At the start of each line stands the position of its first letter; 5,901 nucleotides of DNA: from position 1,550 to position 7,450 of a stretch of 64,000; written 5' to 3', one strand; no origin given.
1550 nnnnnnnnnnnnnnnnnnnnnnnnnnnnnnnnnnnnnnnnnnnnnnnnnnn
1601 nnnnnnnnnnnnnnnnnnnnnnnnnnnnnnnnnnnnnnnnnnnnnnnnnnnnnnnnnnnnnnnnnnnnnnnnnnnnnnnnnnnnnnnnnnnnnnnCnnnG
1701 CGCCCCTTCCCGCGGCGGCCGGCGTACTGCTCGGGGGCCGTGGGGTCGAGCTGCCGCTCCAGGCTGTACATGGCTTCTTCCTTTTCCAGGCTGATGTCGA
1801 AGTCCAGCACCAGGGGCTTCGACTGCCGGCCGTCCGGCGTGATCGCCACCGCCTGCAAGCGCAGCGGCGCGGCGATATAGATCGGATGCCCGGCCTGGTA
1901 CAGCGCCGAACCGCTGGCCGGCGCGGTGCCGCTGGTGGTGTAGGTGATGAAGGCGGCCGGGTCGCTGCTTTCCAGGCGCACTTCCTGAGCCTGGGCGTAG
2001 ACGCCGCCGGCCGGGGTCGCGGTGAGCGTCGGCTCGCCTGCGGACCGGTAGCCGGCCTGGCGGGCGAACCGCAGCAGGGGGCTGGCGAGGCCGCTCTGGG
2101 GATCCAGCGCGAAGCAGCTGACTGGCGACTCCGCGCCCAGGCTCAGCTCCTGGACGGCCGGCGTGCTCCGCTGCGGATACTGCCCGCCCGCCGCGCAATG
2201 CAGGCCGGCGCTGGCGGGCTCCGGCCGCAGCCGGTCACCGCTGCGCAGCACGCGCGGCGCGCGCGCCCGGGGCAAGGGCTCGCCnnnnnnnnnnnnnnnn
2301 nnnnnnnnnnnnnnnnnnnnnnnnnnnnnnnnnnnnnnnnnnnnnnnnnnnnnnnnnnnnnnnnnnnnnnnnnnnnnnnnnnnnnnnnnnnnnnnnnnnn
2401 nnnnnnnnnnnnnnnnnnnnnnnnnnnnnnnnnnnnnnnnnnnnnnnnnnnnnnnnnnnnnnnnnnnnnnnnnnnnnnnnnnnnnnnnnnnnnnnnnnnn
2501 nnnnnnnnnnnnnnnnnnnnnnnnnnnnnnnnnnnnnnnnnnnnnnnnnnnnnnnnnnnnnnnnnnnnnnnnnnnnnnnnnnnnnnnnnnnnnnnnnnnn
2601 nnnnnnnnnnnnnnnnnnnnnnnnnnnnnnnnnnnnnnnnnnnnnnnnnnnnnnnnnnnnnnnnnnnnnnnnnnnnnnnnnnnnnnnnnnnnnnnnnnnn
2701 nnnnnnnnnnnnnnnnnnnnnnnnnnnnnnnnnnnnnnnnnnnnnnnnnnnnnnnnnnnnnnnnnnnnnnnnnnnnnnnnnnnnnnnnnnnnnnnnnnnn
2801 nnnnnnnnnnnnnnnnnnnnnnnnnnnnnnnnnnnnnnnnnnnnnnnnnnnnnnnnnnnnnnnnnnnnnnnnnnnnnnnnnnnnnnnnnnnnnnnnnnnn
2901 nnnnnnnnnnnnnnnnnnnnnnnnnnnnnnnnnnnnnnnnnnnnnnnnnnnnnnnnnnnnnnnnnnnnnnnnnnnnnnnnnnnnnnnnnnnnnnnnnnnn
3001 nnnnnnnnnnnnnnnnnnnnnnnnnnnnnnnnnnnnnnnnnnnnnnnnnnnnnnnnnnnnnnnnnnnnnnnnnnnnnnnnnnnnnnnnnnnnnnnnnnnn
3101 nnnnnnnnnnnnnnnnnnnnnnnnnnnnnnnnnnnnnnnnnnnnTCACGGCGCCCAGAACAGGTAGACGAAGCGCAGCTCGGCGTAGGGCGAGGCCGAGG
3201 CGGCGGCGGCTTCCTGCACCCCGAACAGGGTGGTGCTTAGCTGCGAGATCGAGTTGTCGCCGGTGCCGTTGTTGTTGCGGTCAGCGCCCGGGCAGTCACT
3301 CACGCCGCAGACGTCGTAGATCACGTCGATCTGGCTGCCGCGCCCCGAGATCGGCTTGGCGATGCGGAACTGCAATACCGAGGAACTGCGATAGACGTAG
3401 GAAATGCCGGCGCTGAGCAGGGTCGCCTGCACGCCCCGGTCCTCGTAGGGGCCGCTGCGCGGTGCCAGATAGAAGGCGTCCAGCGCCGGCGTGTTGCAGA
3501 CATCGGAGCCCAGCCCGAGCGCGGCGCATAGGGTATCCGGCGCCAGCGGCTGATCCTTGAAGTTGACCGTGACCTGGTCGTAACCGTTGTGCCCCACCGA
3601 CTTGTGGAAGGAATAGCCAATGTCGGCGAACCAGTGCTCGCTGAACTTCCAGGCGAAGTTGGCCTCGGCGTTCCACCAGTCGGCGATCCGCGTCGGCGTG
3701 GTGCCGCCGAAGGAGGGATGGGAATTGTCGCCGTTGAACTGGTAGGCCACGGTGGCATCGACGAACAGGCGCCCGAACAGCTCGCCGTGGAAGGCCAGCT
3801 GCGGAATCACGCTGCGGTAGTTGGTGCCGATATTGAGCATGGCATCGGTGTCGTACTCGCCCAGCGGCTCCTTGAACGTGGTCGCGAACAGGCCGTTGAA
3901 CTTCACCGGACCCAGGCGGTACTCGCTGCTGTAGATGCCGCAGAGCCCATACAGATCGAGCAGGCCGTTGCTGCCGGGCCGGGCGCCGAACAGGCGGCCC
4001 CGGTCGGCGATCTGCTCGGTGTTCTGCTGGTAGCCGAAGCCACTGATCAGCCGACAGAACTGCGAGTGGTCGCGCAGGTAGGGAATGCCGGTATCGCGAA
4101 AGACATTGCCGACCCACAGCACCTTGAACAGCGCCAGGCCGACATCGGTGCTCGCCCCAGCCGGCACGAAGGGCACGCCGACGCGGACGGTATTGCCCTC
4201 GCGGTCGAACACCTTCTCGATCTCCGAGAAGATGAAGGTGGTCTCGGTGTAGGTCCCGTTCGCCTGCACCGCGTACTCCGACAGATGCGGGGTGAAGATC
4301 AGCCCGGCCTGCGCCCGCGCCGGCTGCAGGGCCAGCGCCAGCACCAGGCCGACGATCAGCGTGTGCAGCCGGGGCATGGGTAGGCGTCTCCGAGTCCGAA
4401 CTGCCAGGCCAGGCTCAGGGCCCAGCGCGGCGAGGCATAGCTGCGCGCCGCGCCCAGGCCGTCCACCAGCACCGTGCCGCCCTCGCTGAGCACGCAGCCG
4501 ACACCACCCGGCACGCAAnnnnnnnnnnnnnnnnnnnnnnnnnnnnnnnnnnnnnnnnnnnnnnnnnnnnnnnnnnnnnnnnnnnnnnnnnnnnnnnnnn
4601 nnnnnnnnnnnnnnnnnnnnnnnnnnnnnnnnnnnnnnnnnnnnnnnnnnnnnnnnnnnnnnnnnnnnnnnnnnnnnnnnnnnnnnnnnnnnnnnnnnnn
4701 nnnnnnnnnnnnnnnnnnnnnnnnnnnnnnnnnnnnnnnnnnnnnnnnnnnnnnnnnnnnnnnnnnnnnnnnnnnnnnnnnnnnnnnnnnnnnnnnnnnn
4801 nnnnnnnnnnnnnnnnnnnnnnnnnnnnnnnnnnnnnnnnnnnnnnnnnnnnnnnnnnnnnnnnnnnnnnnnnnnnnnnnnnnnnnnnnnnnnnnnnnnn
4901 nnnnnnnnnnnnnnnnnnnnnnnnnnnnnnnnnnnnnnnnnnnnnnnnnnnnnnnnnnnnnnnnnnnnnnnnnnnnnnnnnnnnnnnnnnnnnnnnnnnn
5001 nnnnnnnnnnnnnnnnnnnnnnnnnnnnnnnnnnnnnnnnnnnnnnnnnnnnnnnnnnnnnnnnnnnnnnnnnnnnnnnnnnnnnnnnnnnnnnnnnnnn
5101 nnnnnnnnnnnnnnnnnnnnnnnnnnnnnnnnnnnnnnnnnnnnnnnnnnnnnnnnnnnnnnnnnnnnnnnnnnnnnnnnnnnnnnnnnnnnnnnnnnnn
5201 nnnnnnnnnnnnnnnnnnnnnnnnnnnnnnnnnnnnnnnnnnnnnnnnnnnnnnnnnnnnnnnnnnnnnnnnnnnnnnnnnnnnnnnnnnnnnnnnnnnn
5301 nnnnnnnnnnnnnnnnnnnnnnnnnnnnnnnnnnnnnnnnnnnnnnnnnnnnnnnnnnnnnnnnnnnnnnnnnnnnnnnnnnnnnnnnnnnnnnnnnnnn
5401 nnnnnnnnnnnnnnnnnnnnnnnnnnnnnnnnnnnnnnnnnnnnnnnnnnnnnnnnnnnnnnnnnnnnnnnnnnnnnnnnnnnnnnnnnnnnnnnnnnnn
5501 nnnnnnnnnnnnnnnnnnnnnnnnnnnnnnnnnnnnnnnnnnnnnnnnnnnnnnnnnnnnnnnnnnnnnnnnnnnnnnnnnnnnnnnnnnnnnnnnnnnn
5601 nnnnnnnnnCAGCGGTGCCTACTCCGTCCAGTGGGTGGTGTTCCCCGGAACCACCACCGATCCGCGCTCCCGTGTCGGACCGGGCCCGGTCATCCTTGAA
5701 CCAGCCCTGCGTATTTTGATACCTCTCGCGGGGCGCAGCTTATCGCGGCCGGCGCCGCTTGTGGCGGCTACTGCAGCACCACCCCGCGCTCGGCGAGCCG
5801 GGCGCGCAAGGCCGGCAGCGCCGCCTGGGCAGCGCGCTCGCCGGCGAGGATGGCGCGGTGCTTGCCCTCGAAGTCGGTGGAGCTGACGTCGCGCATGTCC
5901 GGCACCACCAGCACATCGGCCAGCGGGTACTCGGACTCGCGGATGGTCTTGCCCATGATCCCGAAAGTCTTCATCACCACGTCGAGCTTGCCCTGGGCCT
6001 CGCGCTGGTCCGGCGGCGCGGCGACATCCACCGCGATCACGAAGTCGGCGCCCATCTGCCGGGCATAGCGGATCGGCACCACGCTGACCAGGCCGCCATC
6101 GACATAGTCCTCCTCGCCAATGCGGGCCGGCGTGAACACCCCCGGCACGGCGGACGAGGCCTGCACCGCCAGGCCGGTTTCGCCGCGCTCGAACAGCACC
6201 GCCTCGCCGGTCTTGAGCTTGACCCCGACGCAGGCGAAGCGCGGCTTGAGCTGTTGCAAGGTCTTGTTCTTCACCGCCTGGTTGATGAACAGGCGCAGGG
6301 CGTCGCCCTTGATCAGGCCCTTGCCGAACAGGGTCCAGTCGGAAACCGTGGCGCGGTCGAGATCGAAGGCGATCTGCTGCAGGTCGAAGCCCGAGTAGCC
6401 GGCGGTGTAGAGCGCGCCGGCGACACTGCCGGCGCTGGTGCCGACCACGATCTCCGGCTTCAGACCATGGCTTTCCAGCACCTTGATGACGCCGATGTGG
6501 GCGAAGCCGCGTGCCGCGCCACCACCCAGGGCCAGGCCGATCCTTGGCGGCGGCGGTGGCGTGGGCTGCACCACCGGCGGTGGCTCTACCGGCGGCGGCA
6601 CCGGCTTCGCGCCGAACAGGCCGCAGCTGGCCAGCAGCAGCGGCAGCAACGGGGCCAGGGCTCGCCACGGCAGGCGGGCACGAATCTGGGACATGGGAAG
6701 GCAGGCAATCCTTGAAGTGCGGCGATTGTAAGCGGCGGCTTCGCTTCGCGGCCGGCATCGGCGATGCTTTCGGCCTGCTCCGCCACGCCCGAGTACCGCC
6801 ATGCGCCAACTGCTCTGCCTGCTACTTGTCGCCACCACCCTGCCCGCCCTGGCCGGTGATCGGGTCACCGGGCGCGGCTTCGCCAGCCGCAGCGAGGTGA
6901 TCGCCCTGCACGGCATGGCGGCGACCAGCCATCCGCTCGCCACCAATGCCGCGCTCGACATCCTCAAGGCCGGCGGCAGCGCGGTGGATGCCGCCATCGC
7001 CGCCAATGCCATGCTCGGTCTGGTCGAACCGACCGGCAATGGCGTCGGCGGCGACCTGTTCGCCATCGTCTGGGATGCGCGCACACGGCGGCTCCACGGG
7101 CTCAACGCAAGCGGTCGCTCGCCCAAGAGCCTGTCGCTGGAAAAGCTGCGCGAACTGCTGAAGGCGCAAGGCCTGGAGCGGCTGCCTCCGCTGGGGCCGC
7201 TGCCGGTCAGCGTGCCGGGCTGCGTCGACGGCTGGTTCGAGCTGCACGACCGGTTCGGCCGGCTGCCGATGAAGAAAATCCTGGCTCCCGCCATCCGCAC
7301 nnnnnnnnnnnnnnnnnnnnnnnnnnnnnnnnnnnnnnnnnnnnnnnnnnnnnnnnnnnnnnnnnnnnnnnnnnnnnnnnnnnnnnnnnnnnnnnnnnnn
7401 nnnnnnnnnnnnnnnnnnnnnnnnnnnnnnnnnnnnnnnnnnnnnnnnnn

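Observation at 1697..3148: Membrane-anchored PhaZ7-like hydrolase with an appended Ig-like (Fn3-associated) domain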

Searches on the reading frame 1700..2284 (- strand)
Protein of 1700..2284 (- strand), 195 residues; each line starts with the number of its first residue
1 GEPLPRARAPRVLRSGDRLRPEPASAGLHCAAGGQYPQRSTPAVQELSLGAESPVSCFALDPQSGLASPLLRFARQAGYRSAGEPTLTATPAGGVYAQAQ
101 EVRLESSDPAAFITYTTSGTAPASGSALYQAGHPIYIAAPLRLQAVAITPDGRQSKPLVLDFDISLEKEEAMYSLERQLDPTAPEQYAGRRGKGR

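Call 71: predict_structure(alignment_id=A2)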
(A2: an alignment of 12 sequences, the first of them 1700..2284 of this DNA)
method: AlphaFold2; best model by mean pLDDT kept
length: 195 residues; sequences in the alignment: 12
mean_pLDDT: 88.9   pTM: 0.78
mean pLDDT of the five models: 88.9, 86.0, 85.2, 83.6, 83.0
residues with pLDDT >= 90: 121; 70-90: 64; 50-70: 5; < 50: 5
segments of 3 or more residues with pLDDT < 50: 1-3
pLDDT, mean of each block of 10 residues (from residue 1): 68 95 96 88 95 89 93 89 93 92 95 91 88 92 95 94 86 85 82 53
secondary structure, 60 per line:
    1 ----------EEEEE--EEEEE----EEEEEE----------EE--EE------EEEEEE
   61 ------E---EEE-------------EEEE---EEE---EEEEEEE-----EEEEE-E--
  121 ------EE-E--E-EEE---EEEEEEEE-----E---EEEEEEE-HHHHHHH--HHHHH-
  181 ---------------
elements in order: E11-15 E18-22 E27-32 E55-60 E71-73 E87-90 E94-96 E100-106 E112-116 E135-137 E141-148 E158-164 H166-172 H175-179

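Call 74: fold_search(model_id=the predicted structure, library=pdb)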
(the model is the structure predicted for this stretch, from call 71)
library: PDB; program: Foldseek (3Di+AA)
matches with E <= 10: 1463; with E <= 0.001: 11
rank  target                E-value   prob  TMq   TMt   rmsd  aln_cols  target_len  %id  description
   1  9flw_A                1.4e-04  1.00  0.28  0.12  14.7       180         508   12  CryoEM structure of the fragment-6 (3571-4078) in the grappling hook protein A (GhpA) in the bacterium Aureispira sp.  (released 2024-10-16)
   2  4uie                  2.0e-04  1.00  0.28  0.18  14.7       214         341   12  Crystal structure of the S-layer protein SbsC, domains 7, 8 and 9 (released 2016-04-13)
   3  3pdd                  3.4e-04  1.00  0.31  0.31  12.2       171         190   13  Structures of Clostridium thermocellum CbhA fibronectin(III)-like modules (released 2011-11-23)
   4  9flx_A                3.4e-04  1.00  0.29  0.18  14.9       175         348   13  CryoEM structure of the fragment-4 (4074-4421) in the grappling hook protein A (GhpA) in the bacterium Aureispira sp.  (released 2024-10-16)
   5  9fly_A                4.0e-04  1.00  0.29  0.08  14.4       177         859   12  CryoEM structure of the base (4151-5009) in the grappling hook protein A (GhpA) in the bacterium Aureispira sp. CCB-QB (released 2024-10-16)
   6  2yn3_A                5.0e-04  0.99  0.25  0.19  12.8       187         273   13  Structural insight into the giant calcium-binding adhesin SiiE: implications for the adhesion of Salmonella enterica t (released 2013-04-03)
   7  7dm0_A                6.9e-04  1.00  0.27  0.31  14.3       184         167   14  Biofilm associated protein - C region (released 2021-12-15)
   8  2yn5_A                7.6e-04  0.98  0.26  0.20  15.5       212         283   13  Structural insight into the giant calcium-binding adhesin SiiE: implications for the adhesion of Salmonella enterica t (released 2013-04-03)
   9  2yn5_B                8.1e-04  0.99  0.26  0.19  12.8       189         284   14  Structural insight into the giant calcium-binding adhesin SiiE: implications for the adhesion of Salmonella enterica t (released 2013-04-03)
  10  9g8b_A                9.0e-04  0.99  0.28  0.18  14.4       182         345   13  CryoEM structure of the fragment-2 (2892-3236) in the grappling hook protein A (GhpA) in the bacterium Aureispira sp.  (released 2024-10-16)
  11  4m03                  9.0e-04  0.98  0.27  0.31  16.7       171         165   15  C-terminal fragment(residues 576-751) of binding region of SraP (released 2014-06-18)
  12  2yn3_C                1.7e-03  0.97  0.25  0.19  13.0       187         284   14  Structural insight into the giant calcium-binding adhesin SiiE: implications for the adhesion of Salmonella enterica t (released 2013-04-03)
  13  2yn3_D                1.8e-03  0.97  0.25  0.24  12.9       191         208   14  Structural insight into the giant calcium-binding adhesin SiiE: implications for the adhesion of Salmonella enterica t (released 2013-04-03)
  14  9flv_A                1.9e-03  0.99  0.29  0.15  14.7       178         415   13  CryoEM structure of the fragment-5 (2393-2807) in the grappling hook protein A (GhpA) in the bacterium Aureispira sp.  (released 2024-10-16)
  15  5d7h_B                2.0e-03  0.96  0.26  0.16  13.6       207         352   11  X-RAY CRYSTAL STRUCTURE OF L,D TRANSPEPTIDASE 2 FROM MYCOBACTERIUM TUBERCULOSIS (released 2016-09-28)
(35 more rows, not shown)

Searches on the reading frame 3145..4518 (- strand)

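Call 3: search_protein_families(library=pfam, proteins=[window:3145-4518:-], max_evalue=0.01)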
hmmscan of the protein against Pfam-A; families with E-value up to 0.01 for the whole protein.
window:3145-4518:- (457 aa): 1 family
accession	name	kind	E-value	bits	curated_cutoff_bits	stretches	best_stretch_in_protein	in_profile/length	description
PF13557.12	Phenol_MetA_deg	-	7.8e-08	33.1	22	1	215-312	97-189/242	Putative MetA-pathway of phenol degradation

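Call 5: search_protein_families(library=ncbifam, proteins=[window:3145-4518:-], max_evalue=0.001)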
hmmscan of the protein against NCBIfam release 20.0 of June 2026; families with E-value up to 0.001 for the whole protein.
window:3145-4518:- (457 aa): 0 families

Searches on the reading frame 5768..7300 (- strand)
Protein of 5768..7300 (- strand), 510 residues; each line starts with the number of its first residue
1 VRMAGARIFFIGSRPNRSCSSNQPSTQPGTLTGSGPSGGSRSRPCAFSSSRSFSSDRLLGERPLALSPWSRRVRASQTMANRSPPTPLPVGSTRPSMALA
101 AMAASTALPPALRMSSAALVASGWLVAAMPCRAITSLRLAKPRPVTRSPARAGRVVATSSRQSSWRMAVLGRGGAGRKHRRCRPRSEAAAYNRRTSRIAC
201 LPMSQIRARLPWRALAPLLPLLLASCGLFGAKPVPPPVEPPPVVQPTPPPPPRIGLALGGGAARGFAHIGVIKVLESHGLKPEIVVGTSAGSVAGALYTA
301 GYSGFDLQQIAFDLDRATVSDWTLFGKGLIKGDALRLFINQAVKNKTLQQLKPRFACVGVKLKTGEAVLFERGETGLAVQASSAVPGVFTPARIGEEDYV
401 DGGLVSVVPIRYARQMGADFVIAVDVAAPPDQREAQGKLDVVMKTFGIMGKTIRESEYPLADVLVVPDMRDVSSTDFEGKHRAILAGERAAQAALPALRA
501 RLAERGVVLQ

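Call 3: search_protein_families(library=pfam, proteins=[window:5768-7300:-], max_evalue=0.01)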
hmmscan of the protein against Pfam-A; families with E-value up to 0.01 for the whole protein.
window:5768-7300:- (510 aa): 1 family
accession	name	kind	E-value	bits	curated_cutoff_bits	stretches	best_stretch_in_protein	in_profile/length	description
PF01734.28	Patatin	-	8.7e-33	114.6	27.7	1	256-413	1-190/191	Patatin-like phospholipase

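Call 5: search_protein_families(library=ncbifam, proteins=[window:5768-7300:-], max_evalue=0.001)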
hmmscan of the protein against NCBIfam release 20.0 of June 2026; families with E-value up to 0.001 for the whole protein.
window:5768-7300:- (510 aa): 4 families
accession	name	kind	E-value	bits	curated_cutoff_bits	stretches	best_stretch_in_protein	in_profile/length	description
NF007623.0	PRK10279.1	equivalog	2.9e-36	125.2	272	1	253-427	5-181/301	patatin-like phospholipase RssA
NF043045.1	T4SS_VpdC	equivalog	1.2e-10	40.1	1000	1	258-346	310-398/880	Dot/Icm T4SS effector VpdC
NF053870.1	DS2_1_antiphage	equivalog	2.6e-06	27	400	1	256-387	3-135/299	anti-phage phospholipase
NF041079.1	CBASS_lipase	equivalog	3.3e-06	26.6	200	1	256-409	4-180/317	CBASS cGAMP-activated phospholipase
